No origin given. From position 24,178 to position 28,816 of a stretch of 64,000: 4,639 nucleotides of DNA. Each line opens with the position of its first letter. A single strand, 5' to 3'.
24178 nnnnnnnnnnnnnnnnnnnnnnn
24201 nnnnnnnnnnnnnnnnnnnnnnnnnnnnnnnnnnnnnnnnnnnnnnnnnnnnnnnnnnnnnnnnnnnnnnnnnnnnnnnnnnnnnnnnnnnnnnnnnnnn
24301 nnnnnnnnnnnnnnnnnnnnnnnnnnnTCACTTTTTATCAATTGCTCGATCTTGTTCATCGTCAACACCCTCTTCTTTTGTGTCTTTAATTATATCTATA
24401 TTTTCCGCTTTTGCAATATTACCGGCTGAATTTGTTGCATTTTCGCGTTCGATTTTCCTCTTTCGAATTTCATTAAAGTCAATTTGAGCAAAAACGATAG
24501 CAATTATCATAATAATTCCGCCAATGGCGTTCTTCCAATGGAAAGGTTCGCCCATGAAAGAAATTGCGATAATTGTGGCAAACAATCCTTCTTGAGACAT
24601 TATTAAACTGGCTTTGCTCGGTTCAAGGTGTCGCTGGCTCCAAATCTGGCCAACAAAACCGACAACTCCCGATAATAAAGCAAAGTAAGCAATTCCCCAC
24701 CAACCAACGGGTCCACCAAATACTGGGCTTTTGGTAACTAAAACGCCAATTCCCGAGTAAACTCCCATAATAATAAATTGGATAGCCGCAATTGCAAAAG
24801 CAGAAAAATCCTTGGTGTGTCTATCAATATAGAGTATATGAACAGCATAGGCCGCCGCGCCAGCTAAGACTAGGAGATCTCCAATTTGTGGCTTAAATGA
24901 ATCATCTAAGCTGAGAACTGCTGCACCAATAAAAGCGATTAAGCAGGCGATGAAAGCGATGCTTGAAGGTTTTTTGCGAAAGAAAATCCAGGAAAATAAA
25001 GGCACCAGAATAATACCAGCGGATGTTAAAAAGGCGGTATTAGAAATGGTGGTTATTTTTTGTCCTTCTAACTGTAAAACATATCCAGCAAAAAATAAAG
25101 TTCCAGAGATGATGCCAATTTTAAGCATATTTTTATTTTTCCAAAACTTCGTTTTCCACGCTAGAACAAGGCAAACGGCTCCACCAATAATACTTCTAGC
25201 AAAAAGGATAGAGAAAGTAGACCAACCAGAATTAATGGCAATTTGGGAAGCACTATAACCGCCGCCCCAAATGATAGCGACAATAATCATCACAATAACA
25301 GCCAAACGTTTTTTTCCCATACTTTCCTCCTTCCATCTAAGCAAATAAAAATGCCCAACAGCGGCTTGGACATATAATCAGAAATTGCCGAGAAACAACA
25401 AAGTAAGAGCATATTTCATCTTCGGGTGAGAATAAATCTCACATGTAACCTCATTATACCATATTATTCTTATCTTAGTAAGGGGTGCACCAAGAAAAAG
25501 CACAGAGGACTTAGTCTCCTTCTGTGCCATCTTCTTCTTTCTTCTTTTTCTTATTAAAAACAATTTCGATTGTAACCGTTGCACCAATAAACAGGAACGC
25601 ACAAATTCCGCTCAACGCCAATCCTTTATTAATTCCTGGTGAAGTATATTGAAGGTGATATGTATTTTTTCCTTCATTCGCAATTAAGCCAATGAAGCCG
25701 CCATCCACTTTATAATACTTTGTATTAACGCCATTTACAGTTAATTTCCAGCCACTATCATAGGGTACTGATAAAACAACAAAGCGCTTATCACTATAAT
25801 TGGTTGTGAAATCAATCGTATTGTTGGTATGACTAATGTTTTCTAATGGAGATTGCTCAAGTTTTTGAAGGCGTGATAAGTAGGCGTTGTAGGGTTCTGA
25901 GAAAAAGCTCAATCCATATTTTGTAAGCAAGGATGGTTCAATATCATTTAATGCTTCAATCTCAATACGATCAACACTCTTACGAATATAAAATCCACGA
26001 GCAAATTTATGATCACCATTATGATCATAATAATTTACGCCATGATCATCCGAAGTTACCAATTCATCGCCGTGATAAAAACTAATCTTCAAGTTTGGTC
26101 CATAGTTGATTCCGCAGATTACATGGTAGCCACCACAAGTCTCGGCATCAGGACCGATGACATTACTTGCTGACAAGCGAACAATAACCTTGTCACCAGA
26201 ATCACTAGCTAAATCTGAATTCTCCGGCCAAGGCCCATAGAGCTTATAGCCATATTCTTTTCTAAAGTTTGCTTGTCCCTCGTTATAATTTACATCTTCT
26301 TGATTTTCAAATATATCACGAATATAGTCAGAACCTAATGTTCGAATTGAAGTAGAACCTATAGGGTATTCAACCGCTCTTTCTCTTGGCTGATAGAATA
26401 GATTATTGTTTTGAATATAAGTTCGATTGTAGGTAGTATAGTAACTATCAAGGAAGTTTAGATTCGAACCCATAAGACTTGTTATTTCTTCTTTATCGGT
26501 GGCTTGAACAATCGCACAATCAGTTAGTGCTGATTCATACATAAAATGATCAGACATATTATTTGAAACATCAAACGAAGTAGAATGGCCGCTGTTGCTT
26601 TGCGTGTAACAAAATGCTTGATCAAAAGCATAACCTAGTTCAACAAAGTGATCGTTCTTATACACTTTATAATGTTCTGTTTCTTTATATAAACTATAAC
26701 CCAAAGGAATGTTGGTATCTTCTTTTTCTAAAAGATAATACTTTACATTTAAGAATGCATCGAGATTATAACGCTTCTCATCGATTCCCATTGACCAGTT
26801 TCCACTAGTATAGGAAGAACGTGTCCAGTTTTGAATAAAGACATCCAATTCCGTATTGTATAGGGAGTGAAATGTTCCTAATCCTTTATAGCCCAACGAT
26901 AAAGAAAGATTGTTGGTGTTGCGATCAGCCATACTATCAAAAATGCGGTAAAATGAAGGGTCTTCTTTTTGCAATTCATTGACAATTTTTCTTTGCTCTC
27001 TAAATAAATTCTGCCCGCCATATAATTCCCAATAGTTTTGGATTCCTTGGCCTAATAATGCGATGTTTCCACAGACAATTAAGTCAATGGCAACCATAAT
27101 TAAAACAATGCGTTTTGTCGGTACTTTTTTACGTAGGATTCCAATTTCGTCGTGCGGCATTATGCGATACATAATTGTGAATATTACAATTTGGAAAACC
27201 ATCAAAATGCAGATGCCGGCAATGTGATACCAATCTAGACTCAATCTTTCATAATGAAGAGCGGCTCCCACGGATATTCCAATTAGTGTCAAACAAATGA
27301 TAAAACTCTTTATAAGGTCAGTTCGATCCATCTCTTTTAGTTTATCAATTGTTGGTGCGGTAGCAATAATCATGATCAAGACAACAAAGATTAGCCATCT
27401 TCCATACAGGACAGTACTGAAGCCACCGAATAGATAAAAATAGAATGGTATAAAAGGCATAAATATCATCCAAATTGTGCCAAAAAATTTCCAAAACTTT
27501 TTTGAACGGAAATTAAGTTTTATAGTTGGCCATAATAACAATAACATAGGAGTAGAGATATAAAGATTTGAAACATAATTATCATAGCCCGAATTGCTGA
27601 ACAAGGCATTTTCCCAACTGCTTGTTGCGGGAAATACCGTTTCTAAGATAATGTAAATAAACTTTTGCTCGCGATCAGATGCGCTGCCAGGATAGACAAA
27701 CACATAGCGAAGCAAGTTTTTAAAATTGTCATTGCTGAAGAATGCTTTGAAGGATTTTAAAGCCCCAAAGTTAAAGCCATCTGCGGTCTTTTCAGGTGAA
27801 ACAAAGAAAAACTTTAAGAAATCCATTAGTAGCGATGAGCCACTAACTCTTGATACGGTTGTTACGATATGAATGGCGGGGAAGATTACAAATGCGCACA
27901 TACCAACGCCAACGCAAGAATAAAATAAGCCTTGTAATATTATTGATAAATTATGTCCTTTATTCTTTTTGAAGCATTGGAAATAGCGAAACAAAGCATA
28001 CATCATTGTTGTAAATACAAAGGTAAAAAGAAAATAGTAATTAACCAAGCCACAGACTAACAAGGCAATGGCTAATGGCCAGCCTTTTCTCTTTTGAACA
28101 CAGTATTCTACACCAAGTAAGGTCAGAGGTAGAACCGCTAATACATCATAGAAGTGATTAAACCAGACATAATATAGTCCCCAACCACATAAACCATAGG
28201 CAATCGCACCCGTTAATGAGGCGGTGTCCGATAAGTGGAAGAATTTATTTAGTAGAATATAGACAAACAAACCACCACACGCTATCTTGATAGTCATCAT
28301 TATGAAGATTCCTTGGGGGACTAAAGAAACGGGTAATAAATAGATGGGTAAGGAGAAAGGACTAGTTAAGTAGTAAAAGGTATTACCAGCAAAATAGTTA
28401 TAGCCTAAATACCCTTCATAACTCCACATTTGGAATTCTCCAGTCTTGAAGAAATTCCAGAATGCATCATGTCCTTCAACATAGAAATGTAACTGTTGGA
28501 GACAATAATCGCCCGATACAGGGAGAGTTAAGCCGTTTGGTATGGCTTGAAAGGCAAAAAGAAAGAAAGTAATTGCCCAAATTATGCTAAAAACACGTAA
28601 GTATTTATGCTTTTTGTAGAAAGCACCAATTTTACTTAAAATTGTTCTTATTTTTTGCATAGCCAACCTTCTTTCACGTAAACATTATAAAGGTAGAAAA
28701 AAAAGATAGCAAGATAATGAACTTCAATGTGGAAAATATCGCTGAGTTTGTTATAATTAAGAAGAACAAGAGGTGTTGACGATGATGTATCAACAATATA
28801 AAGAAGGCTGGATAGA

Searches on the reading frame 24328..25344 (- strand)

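Call 86: search_protein_families(library=ncbifam, proteins=[window:24328-25344:-], max_evalue=1e-8)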
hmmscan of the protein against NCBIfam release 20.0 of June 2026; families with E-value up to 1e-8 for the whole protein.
window:24328-25344:- (338 aa): 1 family
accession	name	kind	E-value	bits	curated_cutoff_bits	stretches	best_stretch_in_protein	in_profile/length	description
TIGR00950.1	2A78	equivalog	4.5e-12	45.9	230.2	1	26-283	1-263/264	carboxylate/amino acid/amine transporter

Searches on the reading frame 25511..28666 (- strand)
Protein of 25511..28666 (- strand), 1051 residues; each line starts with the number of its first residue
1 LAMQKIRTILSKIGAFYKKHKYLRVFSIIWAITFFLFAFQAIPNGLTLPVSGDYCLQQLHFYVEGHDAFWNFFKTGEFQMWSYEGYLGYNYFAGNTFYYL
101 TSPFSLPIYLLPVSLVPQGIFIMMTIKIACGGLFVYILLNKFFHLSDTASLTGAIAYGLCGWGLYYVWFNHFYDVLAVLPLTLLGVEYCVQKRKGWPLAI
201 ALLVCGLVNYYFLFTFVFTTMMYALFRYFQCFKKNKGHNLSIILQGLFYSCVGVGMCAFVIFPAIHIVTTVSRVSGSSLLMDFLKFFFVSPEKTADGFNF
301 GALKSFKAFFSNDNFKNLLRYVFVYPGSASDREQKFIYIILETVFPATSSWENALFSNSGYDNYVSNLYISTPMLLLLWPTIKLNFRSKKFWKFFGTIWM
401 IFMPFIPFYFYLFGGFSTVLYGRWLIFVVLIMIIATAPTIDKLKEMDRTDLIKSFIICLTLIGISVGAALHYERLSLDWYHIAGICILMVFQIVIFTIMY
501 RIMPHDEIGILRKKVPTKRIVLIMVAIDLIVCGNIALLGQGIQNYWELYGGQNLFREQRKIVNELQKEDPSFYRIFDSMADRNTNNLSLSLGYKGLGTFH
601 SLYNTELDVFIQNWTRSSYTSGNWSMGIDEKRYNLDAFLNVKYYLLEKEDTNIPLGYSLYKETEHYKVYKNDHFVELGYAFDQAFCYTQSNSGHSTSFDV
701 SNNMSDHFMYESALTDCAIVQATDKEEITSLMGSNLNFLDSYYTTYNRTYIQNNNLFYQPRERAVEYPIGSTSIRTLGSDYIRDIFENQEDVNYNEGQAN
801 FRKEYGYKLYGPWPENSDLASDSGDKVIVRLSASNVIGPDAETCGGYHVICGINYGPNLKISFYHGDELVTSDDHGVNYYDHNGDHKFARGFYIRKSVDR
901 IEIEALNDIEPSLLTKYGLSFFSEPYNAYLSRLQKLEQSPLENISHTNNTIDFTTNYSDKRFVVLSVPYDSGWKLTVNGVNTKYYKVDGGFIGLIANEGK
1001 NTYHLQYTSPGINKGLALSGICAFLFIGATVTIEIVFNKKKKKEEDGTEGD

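Call 71: search_protein_families(library=ncbifam, proteins=[window:25511-28666:-], max_evalue=1e-10)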
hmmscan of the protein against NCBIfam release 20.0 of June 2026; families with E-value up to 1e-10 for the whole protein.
window:25511-28666:- (1051 aa): 2 families
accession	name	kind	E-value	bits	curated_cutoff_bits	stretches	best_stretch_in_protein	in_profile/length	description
NF047590.1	GlcsyltransPgfM2Strep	equivalog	1.4e-20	73.1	1500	1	25-270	29-273/884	glycosyltransferase PgfM2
NF047589.1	GlcsyltransPgfM1Strep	equivalog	2.7e-16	58.8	1400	0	75-267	63-265/955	glycosyltransferase PgfM1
